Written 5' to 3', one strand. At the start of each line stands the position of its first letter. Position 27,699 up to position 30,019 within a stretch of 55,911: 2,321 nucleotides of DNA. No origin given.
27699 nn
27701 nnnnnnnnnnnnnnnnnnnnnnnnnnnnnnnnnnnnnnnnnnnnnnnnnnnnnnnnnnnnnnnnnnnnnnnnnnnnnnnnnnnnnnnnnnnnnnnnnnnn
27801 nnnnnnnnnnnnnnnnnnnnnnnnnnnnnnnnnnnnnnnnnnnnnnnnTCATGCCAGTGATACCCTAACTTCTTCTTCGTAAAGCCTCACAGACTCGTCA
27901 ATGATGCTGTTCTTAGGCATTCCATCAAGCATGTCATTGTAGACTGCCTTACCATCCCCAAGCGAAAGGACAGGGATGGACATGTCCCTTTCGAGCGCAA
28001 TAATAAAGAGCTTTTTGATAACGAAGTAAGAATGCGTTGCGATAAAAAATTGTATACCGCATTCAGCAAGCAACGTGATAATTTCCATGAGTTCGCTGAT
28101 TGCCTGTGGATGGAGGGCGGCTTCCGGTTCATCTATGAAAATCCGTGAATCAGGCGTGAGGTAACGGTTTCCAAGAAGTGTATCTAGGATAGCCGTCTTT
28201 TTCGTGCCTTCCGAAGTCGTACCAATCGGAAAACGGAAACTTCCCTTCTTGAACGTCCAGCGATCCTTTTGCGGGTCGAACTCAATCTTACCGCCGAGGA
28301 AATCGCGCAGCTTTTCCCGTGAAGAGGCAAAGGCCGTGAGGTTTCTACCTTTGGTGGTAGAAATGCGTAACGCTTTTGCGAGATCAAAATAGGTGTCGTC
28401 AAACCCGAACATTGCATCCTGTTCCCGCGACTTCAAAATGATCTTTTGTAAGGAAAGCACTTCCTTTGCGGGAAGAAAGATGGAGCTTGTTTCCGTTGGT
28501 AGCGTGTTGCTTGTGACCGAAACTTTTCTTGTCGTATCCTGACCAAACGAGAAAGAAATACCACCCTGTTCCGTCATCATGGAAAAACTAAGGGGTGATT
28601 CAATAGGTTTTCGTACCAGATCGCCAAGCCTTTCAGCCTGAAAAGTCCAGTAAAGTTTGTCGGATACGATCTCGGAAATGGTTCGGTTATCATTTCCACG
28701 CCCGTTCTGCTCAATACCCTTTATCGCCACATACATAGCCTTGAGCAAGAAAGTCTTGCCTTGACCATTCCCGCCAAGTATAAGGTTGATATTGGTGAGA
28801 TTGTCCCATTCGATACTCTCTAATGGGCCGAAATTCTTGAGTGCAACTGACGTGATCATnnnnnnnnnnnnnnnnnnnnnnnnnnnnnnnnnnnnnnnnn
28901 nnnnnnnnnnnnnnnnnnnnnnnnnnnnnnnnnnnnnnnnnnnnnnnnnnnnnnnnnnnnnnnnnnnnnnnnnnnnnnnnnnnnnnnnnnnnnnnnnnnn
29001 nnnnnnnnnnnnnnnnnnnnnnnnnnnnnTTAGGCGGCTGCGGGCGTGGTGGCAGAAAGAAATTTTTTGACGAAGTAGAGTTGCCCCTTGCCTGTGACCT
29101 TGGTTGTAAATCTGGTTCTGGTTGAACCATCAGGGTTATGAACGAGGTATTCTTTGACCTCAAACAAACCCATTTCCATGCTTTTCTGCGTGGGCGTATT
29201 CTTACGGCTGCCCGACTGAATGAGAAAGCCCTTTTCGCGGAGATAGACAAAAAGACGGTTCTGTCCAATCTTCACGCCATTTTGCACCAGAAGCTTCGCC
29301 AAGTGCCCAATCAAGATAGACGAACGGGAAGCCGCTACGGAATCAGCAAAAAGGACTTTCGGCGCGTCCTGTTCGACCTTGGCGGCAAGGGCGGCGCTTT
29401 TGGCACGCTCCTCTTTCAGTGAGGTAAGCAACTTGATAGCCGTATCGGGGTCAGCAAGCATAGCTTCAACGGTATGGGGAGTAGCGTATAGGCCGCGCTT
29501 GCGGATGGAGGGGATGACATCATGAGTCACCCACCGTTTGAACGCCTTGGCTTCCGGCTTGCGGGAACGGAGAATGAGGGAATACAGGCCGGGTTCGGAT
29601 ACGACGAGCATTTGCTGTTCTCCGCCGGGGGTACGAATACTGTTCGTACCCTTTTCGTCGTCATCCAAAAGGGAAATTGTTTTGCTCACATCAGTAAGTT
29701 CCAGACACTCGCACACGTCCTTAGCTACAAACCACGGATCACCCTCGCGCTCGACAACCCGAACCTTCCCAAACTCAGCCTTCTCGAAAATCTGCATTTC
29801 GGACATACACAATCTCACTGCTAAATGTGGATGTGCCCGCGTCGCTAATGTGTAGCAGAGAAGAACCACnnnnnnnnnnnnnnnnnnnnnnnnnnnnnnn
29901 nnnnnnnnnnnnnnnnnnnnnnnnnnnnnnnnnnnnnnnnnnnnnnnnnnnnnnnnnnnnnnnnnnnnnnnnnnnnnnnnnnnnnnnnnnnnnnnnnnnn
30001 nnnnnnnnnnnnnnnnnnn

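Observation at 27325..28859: ABC-type AAA ATPase plus small PD-(D/E)xK-like partner, translationally coupled: candidate phage-borne defence or abortive-infection module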

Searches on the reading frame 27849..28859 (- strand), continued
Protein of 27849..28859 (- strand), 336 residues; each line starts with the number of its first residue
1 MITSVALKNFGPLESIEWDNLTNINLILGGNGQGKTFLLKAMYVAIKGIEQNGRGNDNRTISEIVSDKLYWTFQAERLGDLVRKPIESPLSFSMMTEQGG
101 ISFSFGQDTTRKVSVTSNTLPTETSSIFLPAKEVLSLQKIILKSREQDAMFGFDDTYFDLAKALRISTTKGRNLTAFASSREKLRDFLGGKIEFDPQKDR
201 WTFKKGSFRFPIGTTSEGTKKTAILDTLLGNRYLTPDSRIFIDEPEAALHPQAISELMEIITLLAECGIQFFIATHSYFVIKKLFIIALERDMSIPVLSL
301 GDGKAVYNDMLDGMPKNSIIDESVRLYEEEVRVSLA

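Call 49: search_solved_structures(query=window:27849-28859:-, max_evalue=0.01)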
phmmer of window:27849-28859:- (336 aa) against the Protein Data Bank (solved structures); distinct sequences matched with E-value up to 0.01: 14.
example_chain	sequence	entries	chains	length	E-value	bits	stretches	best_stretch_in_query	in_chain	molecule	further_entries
5i9g_C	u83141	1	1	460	7.2e-22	81.1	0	305-332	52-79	pentatricopeptide repeat protein dPPR-U8C2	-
5i9f_A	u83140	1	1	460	8.4e-22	80.9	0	305-332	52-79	pentatricopeptide repeat protein dPPR-U10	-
5i9d_A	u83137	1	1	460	1.6e-20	76.7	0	305-332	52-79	pentatricopeptide repeat protein dPPR-U8A2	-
5i9h_A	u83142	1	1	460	2.9e-20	75.8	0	305-332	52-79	pentatricopeptide repeat protein dPPR-U8G2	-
6een_D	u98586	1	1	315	3.7e-11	45.9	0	305-330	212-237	Designer Pentatricopeptide Protein dPPR10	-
6een_B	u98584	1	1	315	7e-11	45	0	305-330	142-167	Designer Pentatricopeptide Protein dPPR10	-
5iww_D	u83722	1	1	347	9.6e-06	28.1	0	305-332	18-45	PLS9-PPR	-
4ozs_A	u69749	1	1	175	1.2e-05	27.8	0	305-330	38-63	Alpha solenoid protein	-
3gfo_A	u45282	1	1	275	8.7e-05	25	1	234-281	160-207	Cobalt import ATP-binding protein cbiO 1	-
6een_C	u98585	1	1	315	0.00016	24.1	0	305-330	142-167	Designer Pentatricopeptide Protein dPPR10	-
6een_A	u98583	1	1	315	0.00023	23.6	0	305-330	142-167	Designer Pentatricopeptide Protein dPPR10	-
22bu_B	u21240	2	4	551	0.0013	21.2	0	220-283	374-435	AAA family ATPase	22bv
4yms_J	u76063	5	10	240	0.0018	20.7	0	234-279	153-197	ABC-type polar amino acid transport system, ATPase component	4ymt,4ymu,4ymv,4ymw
9vkz_A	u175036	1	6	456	0.0094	18.3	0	219-282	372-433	Retron Ec78 probable ATPase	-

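Call 51: find_related_loci(query=window:27849-28859:-, collection=viral_contigs, flank=10000)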
Query window:27849-28859:- (336 aa) in viral_contigs; peptide patterns used: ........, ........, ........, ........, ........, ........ (x = any residue, [..] = any of these).
2 stretches matched a pattern; 2 encode a relative of the query (tblastn E <= 1e-3); 2 distinct loci.
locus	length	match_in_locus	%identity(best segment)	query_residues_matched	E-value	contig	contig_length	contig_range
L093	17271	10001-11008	91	1-336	0e+0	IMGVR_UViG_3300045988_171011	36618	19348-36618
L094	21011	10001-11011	72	1-335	6e-166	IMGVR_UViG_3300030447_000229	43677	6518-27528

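Call 74: predict_structure(alignment_id=A6)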
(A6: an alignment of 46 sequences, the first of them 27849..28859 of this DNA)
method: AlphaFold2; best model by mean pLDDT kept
length: 336 residues; sequences in the alignment: 46
mean_pLDDT: 84.8   pTM: 0.88
mean pLDDT of the five models: 84.8, 82.3, 81.6, 80.8, 79.6
residues with pLDDT >= 90: 130; 70-90: 166; 50-70: 40; < 50: 0
segments of 3 or more residues with pLDDT < 50: none
pLDDT, mean of each block of 10 residues (from residue 1): 92 89 95 89 94 78 88 66 62 94 76 84 90 75 73 81 79 75 85 81 83 73 87 91 84 87 93 94 95 96 88 89 89 92
secondary structure, 60 per line:
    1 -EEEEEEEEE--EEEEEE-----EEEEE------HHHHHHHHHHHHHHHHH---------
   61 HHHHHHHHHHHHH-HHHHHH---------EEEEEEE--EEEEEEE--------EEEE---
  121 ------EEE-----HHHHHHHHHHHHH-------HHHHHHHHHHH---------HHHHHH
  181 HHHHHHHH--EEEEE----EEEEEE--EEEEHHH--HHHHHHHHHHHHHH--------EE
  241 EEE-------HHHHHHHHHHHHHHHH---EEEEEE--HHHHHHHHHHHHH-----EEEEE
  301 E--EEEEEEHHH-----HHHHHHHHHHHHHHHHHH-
elements in order: E2-10 E13-18 E24-28 H35-51 H61-73 H75-80 E90-96 E99-105 E114-117 E127-129 H135-147 H155-165 H175-188 E191-195 E200-205 E208-211 H217-230 E239-243 H251-266 E270-275 H278-290 E296-301 E304-309 H318-335

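Call 82: search_protein_families(library=pfam, proteins=[L050:8480-9811:+, L016:7240-8718:+, L082:1568-2758:+, L038:3730-6309:+, L034:14753-16648:-], max_evalue=0.00001)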
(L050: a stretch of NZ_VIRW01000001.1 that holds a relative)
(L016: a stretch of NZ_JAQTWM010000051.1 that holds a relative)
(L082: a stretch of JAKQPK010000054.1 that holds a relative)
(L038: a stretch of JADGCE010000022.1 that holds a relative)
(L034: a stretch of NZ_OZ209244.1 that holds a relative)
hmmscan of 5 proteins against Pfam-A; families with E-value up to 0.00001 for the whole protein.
L050:8480-9811:+ (443 aa): 1 family
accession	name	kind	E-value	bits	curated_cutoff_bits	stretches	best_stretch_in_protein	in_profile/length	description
PF01420.25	Methylase_S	-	1e-24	88.1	22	2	32-186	3-167/168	Type I restriction modification DNA specificity domain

L016:7240-8718:+ (492 aa): 1 family
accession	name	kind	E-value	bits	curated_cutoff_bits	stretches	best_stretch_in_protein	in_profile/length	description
PF01420.25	Methylase_S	-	1.3e-34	120.2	22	2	290-439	1-140/168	Type I restriction modification DNA specificity domain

L082:1568-2758:+ (396 aa): 1 family
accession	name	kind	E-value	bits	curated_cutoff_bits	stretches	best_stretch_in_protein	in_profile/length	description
PF02719.21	Polysacc_synt_2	-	2.5e-36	125.8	20.2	1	36-275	2-247/293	Polysaccharide biosynthesis protein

L038:3730-6309:+ (859 aa): 4 families
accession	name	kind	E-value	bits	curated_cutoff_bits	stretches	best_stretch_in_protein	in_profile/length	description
PF01339.22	CheB_methylest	-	6.5e-45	153.4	24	1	166-350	1-174/174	CheB methylesterase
PF00072.30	Response_reg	-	4.1e-36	124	30.2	2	405-510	1-104/111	Response regulator receiver domain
PF02518.31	HATPase_c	-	1.6e-23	83.6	26.4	1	736-858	3-110/111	Histidine kinase-, DNA gyrase B-, and HSP90-like ATPase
PF00512.31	HisKA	-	2.4e-06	27.9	26.9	1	628-692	2-63/66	His Kinase A (phospho-acceptor) domain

L034:14753-16648:- (631 aa): 6 families
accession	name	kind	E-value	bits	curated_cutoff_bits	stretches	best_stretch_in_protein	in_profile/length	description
PF00005.33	ABC_tran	-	1.3e-45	155.8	25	2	327-457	2-137/137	ABC transporter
PF12848.13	ABC_tran_Xtn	-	7.5e-30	103.3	25.9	1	216-296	2-83/85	ABC transporter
PF13304.12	AAA_21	-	3.2e-15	57.4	27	0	339-360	2-23/304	AAA domain, putative AbiEii toxin, Type IV TA system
PF16326.10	ABC_tran_CTD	-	5.5e-12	46.2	32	1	560-621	7-68/69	ABC transporter C-terminal domain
PF13555.12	AAA_29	-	5e-08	33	27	0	326-353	12-39/61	P-loop containing region of AAA domain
PF02463.25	SMC_N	-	3.4e-07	30.3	40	0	428-491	136-205/220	RecF/RecN/SMC N terminal domain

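Call 91: search_dna_similar(query=window:27849-28859:-, collection=phages, mode=protein, max_evalue=1e-10, max_rows=15)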
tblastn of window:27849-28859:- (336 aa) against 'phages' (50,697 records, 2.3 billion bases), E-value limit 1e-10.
Records with a match: 2; places in all: 2; records where one place covers at least 80% of the query: 2.
Best place of each record, by identity: <60% 2.
By first word of the organism name: Bacteriophage 2.
By host as written in the record: - 2.
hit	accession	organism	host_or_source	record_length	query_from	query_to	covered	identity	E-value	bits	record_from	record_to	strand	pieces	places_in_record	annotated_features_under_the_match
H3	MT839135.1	Bacteriophage sp.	human fecal samples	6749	35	330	88%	28.2%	2e-20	98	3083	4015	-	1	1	record has no annotation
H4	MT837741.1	Bacteriophage sp.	human fecal samples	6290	35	330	88%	28.1%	5e-20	97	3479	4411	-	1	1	record has no annotation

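Call 92: search_dna_similar(query=window:27849-28859:-, collection=plasmids, mode=protein, max_evalue=1e-30, max_rows=15)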
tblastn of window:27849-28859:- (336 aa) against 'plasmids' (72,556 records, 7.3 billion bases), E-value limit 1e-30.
Records with a match: 3; places in all: 3; records where one place covers at least 80% of the query: 3.
Best place of each record, by identity: <60% 3.
By first word of the organism name: Comamonas 1; Pseudanabaena 1; Polaromonas 1.
By predicted mobility (MOB-suite, as given by PLSDB): conjugative 2; non-mobilizable 1.
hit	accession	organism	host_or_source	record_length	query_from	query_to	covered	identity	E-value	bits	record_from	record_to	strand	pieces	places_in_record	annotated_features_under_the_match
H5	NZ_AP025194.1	Comamonas thiooxydans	-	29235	1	335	100%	56.7%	1e-112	366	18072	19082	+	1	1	ATP-binding protein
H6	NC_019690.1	Pseudanabaena sp. PCC 7367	-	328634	1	335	100%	39.8%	3e-58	209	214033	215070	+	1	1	AAA family ATPase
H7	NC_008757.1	Polaromonas naphthalenivorans CJ2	-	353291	35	336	90%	36.0%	9e-46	173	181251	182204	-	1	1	ATP-binding protein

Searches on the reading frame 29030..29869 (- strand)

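Call 3: search_protein_families(library=pfam, proteins=[window:29030-29869:-], max_evalue=0.1)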
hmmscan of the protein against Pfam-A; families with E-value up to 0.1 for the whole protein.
window:29030-29869:- (279 aa): 2 families
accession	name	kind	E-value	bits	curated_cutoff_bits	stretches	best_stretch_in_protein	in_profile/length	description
PF03374.19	ANT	-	7e-33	113.6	25.3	1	163-271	2-106/108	Phage antirepressor protein KilAC domain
PF02498.22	Bro-N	-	2.5e-25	89.3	25.6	1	35-120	1-96/96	BRO family, N-terminal domain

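Call 4: search_protein_families(library=padloc, proteins=[window:29030-29869:-], max_evalue=0.1)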
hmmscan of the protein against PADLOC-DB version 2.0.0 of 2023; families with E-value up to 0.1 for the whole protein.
window:29030-29869:- (279 aa): 0 families

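Call 5: search_protein_families(library=ncbifam, proteins=[window:29030-29869:-], max_evalue=0.1)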
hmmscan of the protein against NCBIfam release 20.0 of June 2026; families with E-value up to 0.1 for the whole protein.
window:29030-29869:- (279 aa): 0 families

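Call 6: search_protein_families(library=phrogs, proteins=[window:29030-29869:-], max_evalue=0.1)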
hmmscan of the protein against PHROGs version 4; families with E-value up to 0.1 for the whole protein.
window:29030-29869:- (279 aa): 19 families
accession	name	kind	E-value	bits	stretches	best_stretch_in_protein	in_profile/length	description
phrog_130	-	transcription regulation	1.1e-96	325.8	1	22-275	157-413/480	anti-repressor Ant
phrog_2899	-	transcription regulation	4.9e-48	165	1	21-181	3-172/263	anti-repressor Ant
phrog_9438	-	transcription regulation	2.4e-45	154.3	1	164-274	4-115/121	anti-repressor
phrog_63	-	transcription regulation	2.5e-41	143.4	1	79-276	178-362/431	anti-repressor Ant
phrog_2593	-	transcription regulation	8e-39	134.9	1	25-158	19-163/255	anti-repressor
phrog_463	-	transcription regulation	6.7e-38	131.6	1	22-167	2-149/250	anti-repressor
phrog_7940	-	unknown function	8.2e-38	131.4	1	22-196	1-172/252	-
phrog_245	-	transcription regulation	3e-32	113.4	1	34-137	49-145/319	anti-repressor Ant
phrog_2011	-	transcription regulation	8e-27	95.6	1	25-132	1-120/275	anti-repressor Ant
phrog_2977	-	transcription regulation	1e-23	84.7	1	22-105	61-148/150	anti-repressor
phrog_9976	-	transcription regulation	5.8e-23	82.7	1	35-128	10-104/188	anti-repressor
phrog_5060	-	transcription regulation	5.5e-22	79.9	1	35-155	16-144/224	anti-repressor Ant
phrog_25722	-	unknown function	1.6e-21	77.6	1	22-135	1-115/150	-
phrog_15968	-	transcription regulation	9.5e-18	65.2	1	206-272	1-68/73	anti-repressor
phrog_7347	-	unknown function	0.00063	21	1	89-129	8-47/78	-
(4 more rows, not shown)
